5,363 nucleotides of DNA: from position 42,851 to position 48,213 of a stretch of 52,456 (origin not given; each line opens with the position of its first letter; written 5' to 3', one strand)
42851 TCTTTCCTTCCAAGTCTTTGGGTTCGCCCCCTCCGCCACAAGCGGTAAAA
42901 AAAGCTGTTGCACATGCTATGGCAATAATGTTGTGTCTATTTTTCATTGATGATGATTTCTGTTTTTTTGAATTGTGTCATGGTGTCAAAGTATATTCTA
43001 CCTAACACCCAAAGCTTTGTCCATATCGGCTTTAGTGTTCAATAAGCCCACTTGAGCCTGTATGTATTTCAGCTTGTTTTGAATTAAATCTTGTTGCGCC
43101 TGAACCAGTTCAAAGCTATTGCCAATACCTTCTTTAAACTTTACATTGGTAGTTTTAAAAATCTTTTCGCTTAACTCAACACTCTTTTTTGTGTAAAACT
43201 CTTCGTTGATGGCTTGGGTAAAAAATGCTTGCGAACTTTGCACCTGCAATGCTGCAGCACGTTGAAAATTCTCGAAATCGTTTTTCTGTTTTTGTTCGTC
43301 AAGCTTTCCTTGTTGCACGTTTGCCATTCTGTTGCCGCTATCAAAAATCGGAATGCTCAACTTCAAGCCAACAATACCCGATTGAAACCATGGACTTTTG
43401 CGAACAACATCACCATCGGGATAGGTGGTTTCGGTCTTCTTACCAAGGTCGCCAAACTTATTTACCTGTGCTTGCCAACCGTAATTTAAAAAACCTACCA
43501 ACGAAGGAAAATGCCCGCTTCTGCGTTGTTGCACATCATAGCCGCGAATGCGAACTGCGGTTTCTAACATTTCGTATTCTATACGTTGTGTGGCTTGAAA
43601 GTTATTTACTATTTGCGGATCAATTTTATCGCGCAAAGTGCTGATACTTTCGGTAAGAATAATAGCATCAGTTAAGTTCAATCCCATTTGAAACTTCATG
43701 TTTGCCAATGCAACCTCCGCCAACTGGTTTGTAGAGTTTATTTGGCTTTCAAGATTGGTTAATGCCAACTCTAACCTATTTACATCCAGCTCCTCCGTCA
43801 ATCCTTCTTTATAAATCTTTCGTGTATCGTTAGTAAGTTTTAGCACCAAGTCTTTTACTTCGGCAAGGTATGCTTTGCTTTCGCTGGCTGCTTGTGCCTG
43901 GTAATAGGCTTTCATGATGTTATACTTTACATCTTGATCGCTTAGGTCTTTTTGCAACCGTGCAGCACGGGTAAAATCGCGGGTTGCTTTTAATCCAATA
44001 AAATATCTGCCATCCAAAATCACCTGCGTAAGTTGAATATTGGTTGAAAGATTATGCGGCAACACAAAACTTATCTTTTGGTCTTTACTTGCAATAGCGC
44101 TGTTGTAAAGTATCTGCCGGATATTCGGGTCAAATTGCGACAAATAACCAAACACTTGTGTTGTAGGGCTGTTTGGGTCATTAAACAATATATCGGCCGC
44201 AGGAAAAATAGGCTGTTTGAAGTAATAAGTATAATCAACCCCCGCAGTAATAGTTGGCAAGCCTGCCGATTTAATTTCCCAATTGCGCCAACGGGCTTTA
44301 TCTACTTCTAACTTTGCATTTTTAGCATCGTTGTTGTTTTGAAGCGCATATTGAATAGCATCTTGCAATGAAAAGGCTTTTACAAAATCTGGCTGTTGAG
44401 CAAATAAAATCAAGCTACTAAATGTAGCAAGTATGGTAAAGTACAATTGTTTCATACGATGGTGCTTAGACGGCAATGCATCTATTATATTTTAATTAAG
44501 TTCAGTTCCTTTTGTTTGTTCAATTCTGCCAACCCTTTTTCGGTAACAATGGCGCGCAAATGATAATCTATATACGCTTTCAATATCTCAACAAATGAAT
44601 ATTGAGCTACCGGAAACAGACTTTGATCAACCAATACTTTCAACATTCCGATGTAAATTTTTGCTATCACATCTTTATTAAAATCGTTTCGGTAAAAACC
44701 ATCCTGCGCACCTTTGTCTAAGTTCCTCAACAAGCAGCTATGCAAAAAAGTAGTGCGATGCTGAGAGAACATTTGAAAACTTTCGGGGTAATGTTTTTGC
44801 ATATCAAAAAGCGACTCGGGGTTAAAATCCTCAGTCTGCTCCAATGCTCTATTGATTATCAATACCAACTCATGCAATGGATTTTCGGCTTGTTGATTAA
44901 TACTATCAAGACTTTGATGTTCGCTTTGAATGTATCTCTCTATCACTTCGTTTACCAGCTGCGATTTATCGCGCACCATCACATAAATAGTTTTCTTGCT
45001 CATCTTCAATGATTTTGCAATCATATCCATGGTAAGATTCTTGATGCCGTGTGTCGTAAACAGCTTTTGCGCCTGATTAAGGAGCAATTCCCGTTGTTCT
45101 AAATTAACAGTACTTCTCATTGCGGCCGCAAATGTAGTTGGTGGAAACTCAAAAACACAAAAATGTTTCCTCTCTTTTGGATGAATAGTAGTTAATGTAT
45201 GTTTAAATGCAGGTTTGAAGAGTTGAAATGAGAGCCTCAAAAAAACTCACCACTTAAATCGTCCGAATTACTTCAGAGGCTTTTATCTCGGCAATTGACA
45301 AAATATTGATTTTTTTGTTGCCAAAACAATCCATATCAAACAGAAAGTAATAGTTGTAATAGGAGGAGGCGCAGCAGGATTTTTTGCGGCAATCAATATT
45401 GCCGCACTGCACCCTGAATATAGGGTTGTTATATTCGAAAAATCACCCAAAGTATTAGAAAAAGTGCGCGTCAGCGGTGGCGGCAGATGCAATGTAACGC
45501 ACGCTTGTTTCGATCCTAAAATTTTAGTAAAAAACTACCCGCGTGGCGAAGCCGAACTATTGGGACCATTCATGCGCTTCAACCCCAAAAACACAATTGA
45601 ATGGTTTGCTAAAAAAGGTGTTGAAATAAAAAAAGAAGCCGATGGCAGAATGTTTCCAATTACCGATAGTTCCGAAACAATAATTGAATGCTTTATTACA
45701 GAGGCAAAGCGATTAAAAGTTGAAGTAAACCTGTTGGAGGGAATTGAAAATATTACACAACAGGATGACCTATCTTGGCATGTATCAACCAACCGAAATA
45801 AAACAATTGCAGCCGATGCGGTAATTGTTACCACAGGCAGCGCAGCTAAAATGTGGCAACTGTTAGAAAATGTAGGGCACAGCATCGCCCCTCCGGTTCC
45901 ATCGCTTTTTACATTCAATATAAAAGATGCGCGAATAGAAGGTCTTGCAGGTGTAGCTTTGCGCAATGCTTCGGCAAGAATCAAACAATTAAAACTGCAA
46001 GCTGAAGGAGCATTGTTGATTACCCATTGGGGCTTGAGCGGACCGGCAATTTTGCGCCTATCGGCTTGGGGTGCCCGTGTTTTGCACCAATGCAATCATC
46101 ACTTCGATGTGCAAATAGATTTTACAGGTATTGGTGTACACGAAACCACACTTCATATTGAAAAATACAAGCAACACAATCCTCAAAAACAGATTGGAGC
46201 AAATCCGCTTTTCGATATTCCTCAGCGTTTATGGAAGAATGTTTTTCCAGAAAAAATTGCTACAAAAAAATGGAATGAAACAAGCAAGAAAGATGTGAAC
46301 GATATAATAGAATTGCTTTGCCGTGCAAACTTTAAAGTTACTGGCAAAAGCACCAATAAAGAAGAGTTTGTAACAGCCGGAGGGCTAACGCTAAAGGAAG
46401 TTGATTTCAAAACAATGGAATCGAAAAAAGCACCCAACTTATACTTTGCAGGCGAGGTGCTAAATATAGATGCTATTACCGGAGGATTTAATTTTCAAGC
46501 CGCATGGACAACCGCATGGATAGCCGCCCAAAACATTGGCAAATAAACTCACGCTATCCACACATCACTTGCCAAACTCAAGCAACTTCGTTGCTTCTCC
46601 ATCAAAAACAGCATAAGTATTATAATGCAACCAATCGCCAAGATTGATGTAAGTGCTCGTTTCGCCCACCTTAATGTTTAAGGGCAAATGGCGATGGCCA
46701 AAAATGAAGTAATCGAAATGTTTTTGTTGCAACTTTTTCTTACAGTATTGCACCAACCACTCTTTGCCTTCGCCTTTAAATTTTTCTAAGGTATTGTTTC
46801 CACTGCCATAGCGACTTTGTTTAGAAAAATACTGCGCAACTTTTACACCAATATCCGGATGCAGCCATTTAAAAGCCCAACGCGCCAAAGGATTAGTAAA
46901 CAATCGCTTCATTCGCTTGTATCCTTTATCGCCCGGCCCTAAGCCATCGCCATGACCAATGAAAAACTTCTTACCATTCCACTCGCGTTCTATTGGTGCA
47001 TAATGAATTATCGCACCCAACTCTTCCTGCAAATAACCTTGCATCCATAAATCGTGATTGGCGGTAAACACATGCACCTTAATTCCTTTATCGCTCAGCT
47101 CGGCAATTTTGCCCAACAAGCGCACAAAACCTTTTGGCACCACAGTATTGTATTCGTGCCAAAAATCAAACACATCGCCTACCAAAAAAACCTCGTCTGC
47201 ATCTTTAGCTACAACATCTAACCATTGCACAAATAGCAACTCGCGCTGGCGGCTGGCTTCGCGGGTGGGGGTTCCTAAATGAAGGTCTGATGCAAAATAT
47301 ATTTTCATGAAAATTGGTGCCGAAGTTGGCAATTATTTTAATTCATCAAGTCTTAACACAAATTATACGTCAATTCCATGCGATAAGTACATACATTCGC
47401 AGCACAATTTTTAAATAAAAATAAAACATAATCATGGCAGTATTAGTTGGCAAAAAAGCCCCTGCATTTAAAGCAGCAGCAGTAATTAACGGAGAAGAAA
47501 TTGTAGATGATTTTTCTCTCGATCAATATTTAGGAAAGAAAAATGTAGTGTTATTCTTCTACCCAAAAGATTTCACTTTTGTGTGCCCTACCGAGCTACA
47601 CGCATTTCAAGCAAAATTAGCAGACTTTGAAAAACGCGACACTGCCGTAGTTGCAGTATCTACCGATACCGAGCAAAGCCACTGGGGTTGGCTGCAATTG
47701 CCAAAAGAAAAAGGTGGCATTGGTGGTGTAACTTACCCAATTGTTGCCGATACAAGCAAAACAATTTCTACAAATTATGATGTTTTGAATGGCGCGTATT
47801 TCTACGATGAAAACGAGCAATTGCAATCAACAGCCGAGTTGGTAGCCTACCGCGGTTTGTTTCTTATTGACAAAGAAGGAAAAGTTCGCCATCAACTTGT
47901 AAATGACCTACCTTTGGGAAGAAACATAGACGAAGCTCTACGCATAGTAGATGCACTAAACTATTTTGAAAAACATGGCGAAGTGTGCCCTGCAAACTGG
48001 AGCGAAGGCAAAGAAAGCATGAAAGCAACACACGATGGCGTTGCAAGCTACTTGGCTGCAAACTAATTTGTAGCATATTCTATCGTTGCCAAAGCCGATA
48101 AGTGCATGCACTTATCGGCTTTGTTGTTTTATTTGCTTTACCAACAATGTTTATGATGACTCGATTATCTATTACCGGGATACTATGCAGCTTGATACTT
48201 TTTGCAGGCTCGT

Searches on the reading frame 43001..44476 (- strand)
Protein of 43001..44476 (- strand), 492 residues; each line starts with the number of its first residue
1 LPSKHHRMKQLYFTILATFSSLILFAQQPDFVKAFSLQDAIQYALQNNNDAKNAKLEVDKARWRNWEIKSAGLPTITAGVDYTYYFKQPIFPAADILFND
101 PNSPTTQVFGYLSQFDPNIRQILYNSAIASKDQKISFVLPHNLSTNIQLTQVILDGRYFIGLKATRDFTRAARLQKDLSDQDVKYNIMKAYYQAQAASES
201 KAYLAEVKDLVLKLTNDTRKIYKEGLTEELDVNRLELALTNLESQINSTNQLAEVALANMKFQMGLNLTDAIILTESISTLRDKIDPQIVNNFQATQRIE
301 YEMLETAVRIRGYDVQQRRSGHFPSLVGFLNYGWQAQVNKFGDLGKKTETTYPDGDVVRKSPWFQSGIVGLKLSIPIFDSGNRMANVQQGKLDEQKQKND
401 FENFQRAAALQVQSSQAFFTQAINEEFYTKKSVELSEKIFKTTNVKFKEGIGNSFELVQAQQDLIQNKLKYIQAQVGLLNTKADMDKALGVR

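Call 12: search_protein_families(library=pfam, proteins=[window:43001-44476:-], max_evalue=0.01)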
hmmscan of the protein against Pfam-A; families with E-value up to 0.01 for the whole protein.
window:43001-44476:- (492 aa): 1 family
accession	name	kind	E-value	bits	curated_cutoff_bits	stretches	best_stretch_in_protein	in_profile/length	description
PF02321.23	OEP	-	2e-44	152.1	22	2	297-490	11-187/187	Outer membrane efflux protein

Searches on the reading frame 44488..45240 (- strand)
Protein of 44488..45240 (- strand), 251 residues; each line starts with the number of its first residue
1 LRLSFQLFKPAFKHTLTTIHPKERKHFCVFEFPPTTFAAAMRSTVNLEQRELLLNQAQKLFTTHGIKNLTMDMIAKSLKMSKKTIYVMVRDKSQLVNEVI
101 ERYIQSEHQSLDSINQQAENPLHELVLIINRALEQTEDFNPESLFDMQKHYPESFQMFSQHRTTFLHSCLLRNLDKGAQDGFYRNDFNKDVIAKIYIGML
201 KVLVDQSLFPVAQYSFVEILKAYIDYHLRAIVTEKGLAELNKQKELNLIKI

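Call 12: search_protein_families(library=pfam, proteins=[window:44488-45240:-], max_evalue=0.01)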
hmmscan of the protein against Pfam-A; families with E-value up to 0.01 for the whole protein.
window:44488-45240:- (251 aa): 1 family
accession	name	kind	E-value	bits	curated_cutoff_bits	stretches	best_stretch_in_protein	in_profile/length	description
PF00440.29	TetR_N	-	2.8e-08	33.9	24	1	53-99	1-47/47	Bacterial regulatory proteins, tetR family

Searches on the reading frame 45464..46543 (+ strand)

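Call 12: search_protein_families(library=pfam, proteins=[window:45464-46543:+], max_evalue=0.01)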
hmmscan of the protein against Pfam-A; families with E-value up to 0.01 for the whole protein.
window:45464-46543:+ (360 aa): 4 families
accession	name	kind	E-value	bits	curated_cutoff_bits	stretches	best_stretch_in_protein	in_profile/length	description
PF03486.20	HI0933_like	-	4.7e-59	200.2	50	1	2-356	40-243/244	HI0933-like protein Rossmann domain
PF22780.1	HI0933_like_1st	-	9e-29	100.9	27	1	145-303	1-165/165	HI0933-like protein barrel and H2TH domain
PF01134.28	GIDA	-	0.00014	21.5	22.1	0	93-130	117-156/391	Glucose inhibited division protein A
PF07992.20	Pyr_redox_2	-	0.00033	20.6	26.1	1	68-130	180-241/291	Pyridine nucleotide-disulphide oxidoreductase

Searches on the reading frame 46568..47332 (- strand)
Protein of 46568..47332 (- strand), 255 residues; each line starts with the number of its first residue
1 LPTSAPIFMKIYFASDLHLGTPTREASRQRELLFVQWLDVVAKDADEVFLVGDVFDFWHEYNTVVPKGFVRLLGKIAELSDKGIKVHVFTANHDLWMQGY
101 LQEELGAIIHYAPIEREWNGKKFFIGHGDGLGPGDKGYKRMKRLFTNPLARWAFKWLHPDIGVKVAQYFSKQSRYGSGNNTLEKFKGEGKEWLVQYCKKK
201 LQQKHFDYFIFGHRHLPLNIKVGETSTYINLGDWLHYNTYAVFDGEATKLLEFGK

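Call 32: search_protein_families(library=pfam, proteins=[window:46568-47332:-], max_evalue=0.01)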
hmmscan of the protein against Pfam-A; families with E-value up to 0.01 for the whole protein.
window:46568-47332:- (255 aa): 2 families
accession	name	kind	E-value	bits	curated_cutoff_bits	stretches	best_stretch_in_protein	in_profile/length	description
PF00149.33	Metallophos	-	1.3e-07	32.7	21.5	1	9-216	1-190/191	Calcineurin-like phosphoesterase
PF12850.12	Metallophos_2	-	8.5e-06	26.3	27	0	9-133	1-91/154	Calcineurin-like phosphoesterase superfamily domain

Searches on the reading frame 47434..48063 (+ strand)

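Call 32: search_protein_families(library=pfam, proteins=[window:47434-48063:+], max_evalue=0.01)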
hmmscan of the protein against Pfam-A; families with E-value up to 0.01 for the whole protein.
window:47434-48063:+ (210 aa): 3 families
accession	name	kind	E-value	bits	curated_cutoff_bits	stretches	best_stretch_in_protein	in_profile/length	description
PF00578.27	AhpC-TSA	-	7.3e-33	113.6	26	1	5-153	1-123/124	AhpC/TSA family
PF08534.16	Redoxin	-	2.7e-13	50.4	26.6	1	5-160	2-137/148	Redoxin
PF10417.14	1-cysPrx_C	-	8e-10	39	21.1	1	174-207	1-39/41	C-terminal domain of 1-Cys peroxiredoxin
